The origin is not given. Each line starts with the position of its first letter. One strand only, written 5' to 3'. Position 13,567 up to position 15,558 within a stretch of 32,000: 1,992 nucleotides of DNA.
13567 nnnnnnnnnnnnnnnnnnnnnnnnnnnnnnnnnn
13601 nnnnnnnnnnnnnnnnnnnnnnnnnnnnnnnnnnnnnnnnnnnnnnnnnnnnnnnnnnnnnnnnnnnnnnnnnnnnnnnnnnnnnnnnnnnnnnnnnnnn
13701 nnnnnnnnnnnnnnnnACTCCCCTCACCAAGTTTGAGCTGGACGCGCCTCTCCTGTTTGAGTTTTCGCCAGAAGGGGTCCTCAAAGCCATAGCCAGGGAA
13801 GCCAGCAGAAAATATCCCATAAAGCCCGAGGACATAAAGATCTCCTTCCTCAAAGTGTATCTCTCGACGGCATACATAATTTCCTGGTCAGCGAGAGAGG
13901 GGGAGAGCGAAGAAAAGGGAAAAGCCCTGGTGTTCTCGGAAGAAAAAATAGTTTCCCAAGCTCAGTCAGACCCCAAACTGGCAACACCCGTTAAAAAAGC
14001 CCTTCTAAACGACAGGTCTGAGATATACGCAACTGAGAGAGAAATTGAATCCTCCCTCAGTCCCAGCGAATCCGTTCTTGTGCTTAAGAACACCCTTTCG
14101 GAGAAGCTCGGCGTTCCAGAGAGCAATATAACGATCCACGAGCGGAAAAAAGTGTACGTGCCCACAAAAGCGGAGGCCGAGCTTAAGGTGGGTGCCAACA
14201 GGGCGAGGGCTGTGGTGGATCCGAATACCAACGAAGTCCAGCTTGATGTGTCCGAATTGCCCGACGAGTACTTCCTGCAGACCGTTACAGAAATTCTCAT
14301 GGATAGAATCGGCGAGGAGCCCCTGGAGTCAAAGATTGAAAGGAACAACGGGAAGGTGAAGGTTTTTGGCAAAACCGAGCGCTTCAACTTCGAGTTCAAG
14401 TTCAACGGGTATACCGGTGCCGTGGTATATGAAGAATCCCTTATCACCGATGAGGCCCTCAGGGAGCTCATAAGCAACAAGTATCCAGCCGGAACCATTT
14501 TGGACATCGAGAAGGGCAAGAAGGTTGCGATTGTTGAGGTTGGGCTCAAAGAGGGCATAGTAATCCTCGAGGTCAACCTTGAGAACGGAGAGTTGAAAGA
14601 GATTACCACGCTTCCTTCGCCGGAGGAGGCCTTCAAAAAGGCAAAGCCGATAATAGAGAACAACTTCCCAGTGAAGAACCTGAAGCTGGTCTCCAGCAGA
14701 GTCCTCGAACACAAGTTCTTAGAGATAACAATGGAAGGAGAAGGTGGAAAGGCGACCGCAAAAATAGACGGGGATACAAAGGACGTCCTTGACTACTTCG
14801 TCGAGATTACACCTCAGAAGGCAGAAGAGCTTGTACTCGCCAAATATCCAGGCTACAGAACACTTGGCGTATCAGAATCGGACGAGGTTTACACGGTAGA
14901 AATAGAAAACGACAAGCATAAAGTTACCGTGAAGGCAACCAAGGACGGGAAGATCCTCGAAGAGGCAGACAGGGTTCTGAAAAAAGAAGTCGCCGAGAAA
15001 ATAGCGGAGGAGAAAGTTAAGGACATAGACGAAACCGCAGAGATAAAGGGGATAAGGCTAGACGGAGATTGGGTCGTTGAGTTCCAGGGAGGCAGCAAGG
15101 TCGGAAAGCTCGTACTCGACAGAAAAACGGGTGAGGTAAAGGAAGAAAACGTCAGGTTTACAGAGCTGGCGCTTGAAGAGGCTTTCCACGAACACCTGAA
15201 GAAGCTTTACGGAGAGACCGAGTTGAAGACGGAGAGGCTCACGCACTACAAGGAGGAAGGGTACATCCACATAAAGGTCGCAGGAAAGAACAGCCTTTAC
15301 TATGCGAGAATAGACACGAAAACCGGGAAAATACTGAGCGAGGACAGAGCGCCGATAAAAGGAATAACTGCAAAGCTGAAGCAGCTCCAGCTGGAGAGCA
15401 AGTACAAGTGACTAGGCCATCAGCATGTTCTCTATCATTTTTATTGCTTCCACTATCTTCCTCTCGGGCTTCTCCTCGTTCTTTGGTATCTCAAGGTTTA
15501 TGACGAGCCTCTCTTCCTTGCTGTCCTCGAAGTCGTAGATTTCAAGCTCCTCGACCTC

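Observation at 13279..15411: Cytoplasmic Mrr-type nuclease domain fused to at least 7 tandem PepSY-like modules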

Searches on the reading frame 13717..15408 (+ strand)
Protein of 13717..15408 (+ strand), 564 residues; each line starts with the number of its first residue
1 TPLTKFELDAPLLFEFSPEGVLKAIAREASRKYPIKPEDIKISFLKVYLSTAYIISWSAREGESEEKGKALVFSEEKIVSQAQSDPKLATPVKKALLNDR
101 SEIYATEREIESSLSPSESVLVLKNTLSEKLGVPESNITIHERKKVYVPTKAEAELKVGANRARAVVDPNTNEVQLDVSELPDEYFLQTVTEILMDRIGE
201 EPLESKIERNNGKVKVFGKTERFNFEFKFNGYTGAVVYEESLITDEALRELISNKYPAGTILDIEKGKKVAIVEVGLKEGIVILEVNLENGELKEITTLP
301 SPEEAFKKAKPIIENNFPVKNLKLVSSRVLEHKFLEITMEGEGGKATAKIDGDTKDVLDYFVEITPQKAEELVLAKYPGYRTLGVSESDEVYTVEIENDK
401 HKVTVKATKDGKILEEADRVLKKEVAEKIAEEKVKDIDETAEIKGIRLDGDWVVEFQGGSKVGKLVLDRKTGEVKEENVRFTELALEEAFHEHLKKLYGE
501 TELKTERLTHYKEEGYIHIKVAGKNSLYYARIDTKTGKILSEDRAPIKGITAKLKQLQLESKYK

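Call 42: search_protein_representatives(alignment_id=A3)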
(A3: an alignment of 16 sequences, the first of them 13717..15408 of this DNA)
Query: 16 sequences, 562 profile positions. Proteins with E-value up to 0.001 (for the whole library): 37; up to 1e-10: 27; up to 1e-30: 18. The best 37 are listed.
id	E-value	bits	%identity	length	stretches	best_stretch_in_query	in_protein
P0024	2.9e-260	881.1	-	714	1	1-562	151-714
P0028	2.8e-243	825.1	-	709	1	2-562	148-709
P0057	2.9e-217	739.2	-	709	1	4-562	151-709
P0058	3.5e-204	696.0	-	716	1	2-562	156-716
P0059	2.2e-169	581.1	-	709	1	3-562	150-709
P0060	8.4e-164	562.7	-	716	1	3-562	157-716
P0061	2.2e-127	442.5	-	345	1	192-513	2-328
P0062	6.1e-123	427.8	-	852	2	3-432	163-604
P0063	1.8e-120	419.6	-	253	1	310-562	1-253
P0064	6.4e-106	371.6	-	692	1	2-561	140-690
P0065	4.7e-102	358.9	-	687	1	3-561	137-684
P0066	2.5e-96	339.9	-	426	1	2-268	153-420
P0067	2.7e-57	211.1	-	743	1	1-562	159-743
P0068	1.3e-51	192.4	-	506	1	90-562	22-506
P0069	2.1e-49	185.0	-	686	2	3-426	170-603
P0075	9.5e-21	90.5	-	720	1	119-559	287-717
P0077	1.3e-18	83.4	-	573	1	165-562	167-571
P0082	2.3e-10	56.2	-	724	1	116-434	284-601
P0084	1.9e-09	53.2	-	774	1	113-519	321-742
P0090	6.9e-05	38.1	-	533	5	432-480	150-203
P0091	2.1e-04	36.5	-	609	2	40-214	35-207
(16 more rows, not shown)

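Call 43: search_protein_families(library=pfam, proteins=[P0062, P0064, P0067, P0069, P0075, P0077, P0082, P0084, P0090, P0091], max_evalue=0.01)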
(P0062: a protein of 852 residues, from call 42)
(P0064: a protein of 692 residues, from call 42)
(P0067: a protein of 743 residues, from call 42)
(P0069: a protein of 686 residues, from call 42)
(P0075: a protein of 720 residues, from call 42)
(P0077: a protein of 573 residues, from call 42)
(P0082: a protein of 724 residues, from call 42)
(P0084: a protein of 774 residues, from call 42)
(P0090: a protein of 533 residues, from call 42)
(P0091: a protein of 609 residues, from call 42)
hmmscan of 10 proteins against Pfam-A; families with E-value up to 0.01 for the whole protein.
P0062 (852 aa): 4 families
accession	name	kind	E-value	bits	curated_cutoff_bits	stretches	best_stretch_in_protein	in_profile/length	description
PF04471.18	Mrr_cat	-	1.3e-26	93.4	21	1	11-123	4-112/115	Restriction endonuclease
PF22722.2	NA-iREase1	-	1.1e-06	29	27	1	21-112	6-93/106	NACHT-associated inactive Restriction Endonuclease 1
PF10356.15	RRG7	-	0.00025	20.9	22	1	16-68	9-63/185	Required for respiratory growth protein 7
PF01597.25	GCV_H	-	0.0067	16.8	22.2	0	376-442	44-106/122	Glycine cleavage H-protein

P0064 (692 aa): 1 family
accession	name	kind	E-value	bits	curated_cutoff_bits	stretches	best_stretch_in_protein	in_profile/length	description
PF03413.25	PepSY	-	1.6e-05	25.6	24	0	373-426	2-59/60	Peptidase propeptide and YPEB domain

P0067 (743 aa): 4 families
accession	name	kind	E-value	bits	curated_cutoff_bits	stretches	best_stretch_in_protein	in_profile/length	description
PF04471.18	Mrr_cat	-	4.1e-25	88.6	21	1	9-130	2-115/115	Restriction endonuclease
PF03413.25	PepSY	-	2.9e-07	31.1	24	0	533-581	3-53/60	Peptidase propeptide and YPEB domain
PF22722.2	NA-iREase1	-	4.1e-07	30.4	27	1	17-127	2-105/106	NACHT-associated inactive Restriction Endonuclease 1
PF13156.12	Mrr_cat_2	-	0.00045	20.5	22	1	38-109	27-96/127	Restriction endonuclease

P0069 (686 aa): 4 families
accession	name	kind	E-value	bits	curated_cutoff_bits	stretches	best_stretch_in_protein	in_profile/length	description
PF04471.18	Mrr_cat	-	8.4e-24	84.4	21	1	12-132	2-115/115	Restriction endonuclease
PF22722.2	NA-iREase1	-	2.9e-07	30.9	27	1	19-128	1-104/106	NACHT-associated inactive Restriction Endonuclease 1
PF03413.25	PepSY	-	1.3e-06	29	24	0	631-659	31-59/60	Peptidase propeptide and YPEB domain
PF13156.12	Mrr_cat_2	-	1.9e-06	28.2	22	1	23-115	10-100/127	Restriction endonuclease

P0075 (720 aa): 4 families
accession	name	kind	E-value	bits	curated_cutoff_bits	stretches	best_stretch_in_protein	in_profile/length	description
PF04471.18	Mrr_cat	-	1.3e-34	119.2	21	1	5-121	2-115/115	Restriction endonuclease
PF22722.2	NA-iREase1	-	1e-11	45.2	27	1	12-117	1-104/106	NACHT-associated inactive Restriction Endonuclease 1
PF13156.12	Mrr_cat_2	-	1.1e-06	29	22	1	25-118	19-111/127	Restriction endonuclease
PF10356.15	RRG7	-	0.00045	20.1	22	0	51-112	83-148/185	Required for respiratory growth protein 7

P0077 (573 aa): 1 family
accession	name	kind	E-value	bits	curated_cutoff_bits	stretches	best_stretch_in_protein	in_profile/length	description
PF03413.25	PepSY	-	3.3e-07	30.9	24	0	248-297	4-56/60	Peptidase propeptide and YPEB domain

P0082 (724 aa): 2 families
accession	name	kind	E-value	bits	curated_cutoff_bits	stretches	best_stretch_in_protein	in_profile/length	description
PF04471.18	Mrr_cat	-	9.9e-10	39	21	1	15-122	11-115/115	Restriction endonuclease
PF03413.25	PepSY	-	0.00036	21.2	24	1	646-704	1-60/60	Peptidase propeptide and YPEB domain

P0084 (774 aa): 2 families
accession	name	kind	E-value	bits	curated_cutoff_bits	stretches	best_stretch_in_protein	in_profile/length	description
PF04471.18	Mrr_cat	-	8.9e-34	116.5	21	1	8-122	1-115/115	Restriction endonuclease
PF22722.2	NA-iREase1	-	4.3e-15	56.1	27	1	16-118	1-104/106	NACHT-associated inactive Restriction Endonuclease 1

P0090 (533 aa): 2 families
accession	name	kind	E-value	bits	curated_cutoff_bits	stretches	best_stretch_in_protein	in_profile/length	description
PF03413.25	PepSY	-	4.8e-71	235.4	24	5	394-450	2-58/60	Peptidase propeptide and YPEB domain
PF13670.12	PepSY_2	-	6.5e-17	61.8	24.3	2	287-351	19-81/83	Peptidase propeptide and YPEB domain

P0091 (609 aa): 0 families

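Call 45: find_encoding_contigs(protein=P0067, flank=6000, max_places=3)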
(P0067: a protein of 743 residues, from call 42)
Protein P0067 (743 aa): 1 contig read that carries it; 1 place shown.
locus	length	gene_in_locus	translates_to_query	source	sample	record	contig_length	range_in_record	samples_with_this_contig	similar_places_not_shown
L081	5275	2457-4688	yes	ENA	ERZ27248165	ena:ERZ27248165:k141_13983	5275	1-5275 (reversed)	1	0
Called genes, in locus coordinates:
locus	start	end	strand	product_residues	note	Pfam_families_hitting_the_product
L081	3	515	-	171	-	?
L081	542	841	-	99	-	-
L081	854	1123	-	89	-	-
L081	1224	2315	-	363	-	-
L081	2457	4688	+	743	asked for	PF04471:Mrr_cat, PF22722:NA-iREase1 (weak), PF03413:PepSY (faint)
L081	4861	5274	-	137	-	?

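Call 46: find_encoding_contigs(protein=P0075, flank=6000, max_places=3)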
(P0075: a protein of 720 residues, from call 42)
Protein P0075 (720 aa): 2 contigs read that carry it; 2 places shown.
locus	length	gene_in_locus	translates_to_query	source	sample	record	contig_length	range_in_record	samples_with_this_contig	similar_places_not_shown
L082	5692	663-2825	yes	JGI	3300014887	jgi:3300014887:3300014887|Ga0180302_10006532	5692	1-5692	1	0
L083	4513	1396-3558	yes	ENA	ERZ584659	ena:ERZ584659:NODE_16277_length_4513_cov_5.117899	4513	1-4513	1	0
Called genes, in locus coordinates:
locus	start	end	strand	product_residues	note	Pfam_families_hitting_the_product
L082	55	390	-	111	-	-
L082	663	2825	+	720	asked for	PF04471:Mrr_cat, PF13156:Mrr_cat_2 (weak), PF22722:NA-iREase1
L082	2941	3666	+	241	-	PF01177:Asp_Glu_race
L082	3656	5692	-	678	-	?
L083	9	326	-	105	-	PF00083:Sugar_tr (weak), PF07690:MFS_1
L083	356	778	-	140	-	-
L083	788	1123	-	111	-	-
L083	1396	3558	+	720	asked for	PF04471:Mrr_cat, PF13156:Mrr_cat_2 (weak), PF22722:NA-iREase1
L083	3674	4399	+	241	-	PF01177:Asp_Glu_race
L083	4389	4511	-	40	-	?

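Call 53: find_encoding_contigs(protein=P0064, flank=5000, max_places=2)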
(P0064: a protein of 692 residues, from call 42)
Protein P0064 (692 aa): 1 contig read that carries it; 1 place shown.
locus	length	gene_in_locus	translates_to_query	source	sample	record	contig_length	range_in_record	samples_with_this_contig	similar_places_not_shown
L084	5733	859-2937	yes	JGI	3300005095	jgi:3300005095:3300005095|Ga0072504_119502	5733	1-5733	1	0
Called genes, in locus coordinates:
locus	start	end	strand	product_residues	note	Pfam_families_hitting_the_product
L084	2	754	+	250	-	?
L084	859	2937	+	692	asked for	PF03413:PepSY (faint)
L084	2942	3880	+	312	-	-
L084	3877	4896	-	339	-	PF00709:Adenylsucc_synt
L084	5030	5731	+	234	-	?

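Call 54: find_encoding_contigs(protein=P0060, flank=5000, max_places=2)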
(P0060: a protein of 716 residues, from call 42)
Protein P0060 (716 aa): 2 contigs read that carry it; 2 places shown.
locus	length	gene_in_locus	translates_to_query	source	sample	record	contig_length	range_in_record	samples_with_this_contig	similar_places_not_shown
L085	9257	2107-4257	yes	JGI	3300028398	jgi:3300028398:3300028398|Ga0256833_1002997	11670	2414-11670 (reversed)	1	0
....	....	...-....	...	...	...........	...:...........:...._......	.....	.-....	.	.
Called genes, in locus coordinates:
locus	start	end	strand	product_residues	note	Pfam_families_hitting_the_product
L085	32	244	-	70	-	PF01200:Ribosomal_S28e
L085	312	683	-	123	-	PF01248:Ribosomal_L7Ae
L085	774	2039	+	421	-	PF05221:AdoHcyase, PF02826:2-Hacid_dh_C, PF00670:AdoHcyase_NAD, PF07991:KARI_N (weak)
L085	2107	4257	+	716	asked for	-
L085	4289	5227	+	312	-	PF01073:3Beta_HSD, PF01370:Epimerase, PF02719:Polysacc_synt_2, PF04321:RmlD_sub_bind, PF16363:GDP_Man_Dehyd, PF13460:NAD_binding_10 (weak), PF07993:NAD_binding_4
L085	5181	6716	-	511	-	PF10102:DUF2341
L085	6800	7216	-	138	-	PF01920:Prefoldin_2 (faint), PF02996:Prefoldin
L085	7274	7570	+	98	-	PF02597:ThiS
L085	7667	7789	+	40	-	-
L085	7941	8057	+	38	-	-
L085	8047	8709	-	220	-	PF00406:ADK, PF13207:AAA_17, PF13238:AAA_18 (weak), PF13671:AAA_33 (weak), PF05191:ADK_lid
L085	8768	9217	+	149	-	PF10015:ThermoDBP-RP_arch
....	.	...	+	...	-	?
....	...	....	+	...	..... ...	-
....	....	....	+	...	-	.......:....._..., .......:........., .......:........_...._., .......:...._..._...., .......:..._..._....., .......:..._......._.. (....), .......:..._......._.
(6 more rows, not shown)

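Call 55: find_encoding_contigs(protein=P0062, flank=5000, max_places=2)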
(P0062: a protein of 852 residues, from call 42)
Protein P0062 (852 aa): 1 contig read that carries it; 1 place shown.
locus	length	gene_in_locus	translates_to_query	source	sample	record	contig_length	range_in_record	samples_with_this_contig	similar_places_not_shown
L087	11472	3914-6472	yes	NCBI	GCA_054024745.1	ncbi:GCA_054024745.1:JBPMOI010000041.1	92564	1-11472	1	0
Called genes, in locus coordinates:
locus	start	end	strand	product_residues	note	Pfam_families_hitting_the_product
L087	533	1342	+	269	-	PF01209:Ubie_methyltran (weak), PF13649:Methyltransf_25 (weak)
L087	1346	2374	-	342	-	PF00348:polyprenyl_synt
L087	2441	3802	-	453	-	PF00753:Lactamase_B, PF12706:Lactamase_B_2 (weak), PF22505:RNase_J_b_CASP, PF07521:RMMBL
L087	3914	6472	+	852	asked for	PF04471:Mrr_cat, PF22722:NA-iREase1 (faint)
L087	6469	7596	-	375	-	PF01070:FMN_dh (weak), PF00478:IMPDH (faint), PF01070:FMN_dh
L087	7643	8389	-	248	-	PF01177:Asp_Glu_race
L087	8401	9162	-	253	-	PF00994:MoCF_biosynth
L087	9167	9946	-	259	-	PF00696:AA_kinase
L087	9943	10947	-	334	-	PF22700:MVD-like_N (weak), PF00288:GHMP_kinases_N, PF08544:GHMP_kinases_C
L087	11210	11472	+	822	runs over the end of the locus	PF00690:Cation_ATPase_N, PF00122:E1-E2_ATPase, PF00702:Hydrolase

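Call 67: search_protein_families(library=pfam, proteins=[P0065, P0060], max_evalue=0.01)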
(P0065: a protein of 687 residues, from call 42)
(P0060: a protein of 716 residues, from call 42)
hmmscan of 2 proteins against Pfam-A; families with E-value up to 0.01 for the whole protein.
P0065 (687 aa): 1 family
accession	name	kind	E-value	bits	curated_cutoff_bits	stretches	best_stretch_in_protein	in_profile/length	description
PF03413.25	PepSY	-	0.00046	20.9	24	0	332-359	28-56/60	Peptidase propeptide and YPEB domain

P0060 (716 aa): 1 family
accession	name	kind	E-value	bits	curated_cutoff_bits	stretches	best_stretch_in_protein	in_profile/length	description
PF03413.25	PepSY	-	0.0023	18.6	24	0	636-693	6-58/60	Peptidase propeptide and YPEB domain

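Call 72: find_homologous_proteins(query=P0064, max_evalue=0.00001)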
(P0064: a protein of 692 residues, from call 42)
Query P0064 (692 aa): 8 proteins with E <= 0.00001 among 8000 candidates.
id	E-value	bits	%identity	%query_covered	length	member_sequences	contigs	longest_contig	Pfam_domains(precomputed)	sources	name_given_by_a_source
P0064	0.0e+0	1493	100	100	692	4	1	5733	PF03413.26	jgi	-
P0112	3.0e-157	543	44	99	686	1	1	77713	-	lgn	-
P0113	4.3e-156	539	43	99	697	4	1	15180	-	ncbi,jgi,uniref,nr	ncbi:hypothetical protein [Thermococcus sp.]|uniref:hypothetical protein n=1 Tax=Thermococcus sp. Ta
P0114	4.3e-149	516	42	99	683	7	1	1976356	-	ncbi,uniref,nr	ncbi:hypothetical protein [Thermococcus nautili]|uniref:Putative type II restriction endonuclease n=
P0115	4.8e-145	503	41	100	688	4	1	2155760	-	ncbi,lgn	-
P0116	5.4e-145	503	40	99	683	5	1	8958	-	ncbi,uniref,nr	ncbi:hypothetical protein [Thermococcus sp.]|uniref:hypothetical protein n=1 Tax=Thermococcus sp. Ta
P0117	3.6e-142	493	40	100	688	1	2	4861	-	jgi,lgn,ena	-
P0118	2.9e-136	474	40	99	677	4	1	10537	-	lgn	-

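Call 77: search_protein_families(library=padloc, proteins=[P0075, P0062, P0064], max_evalue=0.001)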
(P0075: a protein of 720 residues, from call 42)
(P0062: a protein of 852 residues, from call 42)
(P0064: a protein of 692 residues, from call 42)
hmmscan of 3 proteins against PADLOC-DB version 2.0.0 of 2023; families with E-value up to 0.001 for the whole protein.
P0075 (720 aa): 9 families
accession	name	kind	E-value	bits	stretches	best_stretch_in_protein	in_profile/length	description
PDLC04796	PDC-S02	-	1.4e-18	65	1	5-127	241-363/390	-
PDLC03657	mREase_IV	-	2e-16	58.2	1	10-133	175-303/317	Type IV methyl-directed restriction enzyme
PDLC04806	PDC-S02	-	5.5e-16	56.7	1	4-124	182-303/324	-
PDLC04819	PDC-S02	-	5.3e-15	53.5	1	10-124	199-309/334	-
PDLC03663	mREase_IV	-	5.4e-15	53.1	1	2-124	407-526/544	Type IV methyl-directed restriction enzyme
PDLC00631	ZorD1|ZorD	-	2.9e-11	39.9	1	7-127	948-1066/1071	"SWI2/SNF2 helicase, Mrr-like nuclease"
PDLC04815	PDC-S02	-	3.9e-08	31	1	11-110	209-307/346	-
PDLC03203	mREase_II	-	4.8e-07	27.3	1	20-128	272-378/393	Type II methyl-directed restriction enzyme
PDLC03852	LmuA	-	2.5e-06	25.7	1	7-66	18-79/336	-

P0062 (852 aa): 7 families
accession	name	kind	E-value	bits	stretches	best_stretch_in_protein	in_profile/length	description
PDLC04796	PDC-S02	-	4.7e-16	56.7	1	6-131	238-362/390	-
PDLC03657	mREase_IV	-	8.8e-15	52.8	1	7-138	168-304/317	Type IV methyl-directed restriction enzyme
PDLC04806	PDC-S02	-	2.9e-14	51.1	1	7-114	181-288/324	-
PDLC04819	PDC-S02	-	3.7e-12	44.1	1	11-110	196-291/334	-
PDLC04815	PDC-S02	-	2.1e-10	38.5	1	15-127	209-319/346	-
PDLC03663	mREase_IV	-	4.2e-10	36.9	1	8-116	409-513/544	Type IV methyl-directed restriction enzyme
PDLC03852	LmuA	-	7.4e-06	24.1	1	7-109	14-124/336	-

P0064 (692 aa): 0 families

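Call 78: find_homologous_proteins(query=P0062, max_evalue=1e-10)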
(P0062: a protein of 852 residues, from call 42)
Query P0062 (852 aa): 2 proteins with E <= 1e-10 among 8000 candidates.
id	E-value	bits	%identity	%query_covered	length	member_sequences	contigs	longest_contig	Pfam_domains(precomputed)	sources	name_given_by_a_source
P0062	0.0e+0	1877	100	100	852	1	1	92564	PF22722.3,PF04471.19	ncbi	-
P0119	7.4e-69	251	29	71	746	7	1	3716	PF03413.26,PF22722.3,PF04471.19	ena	-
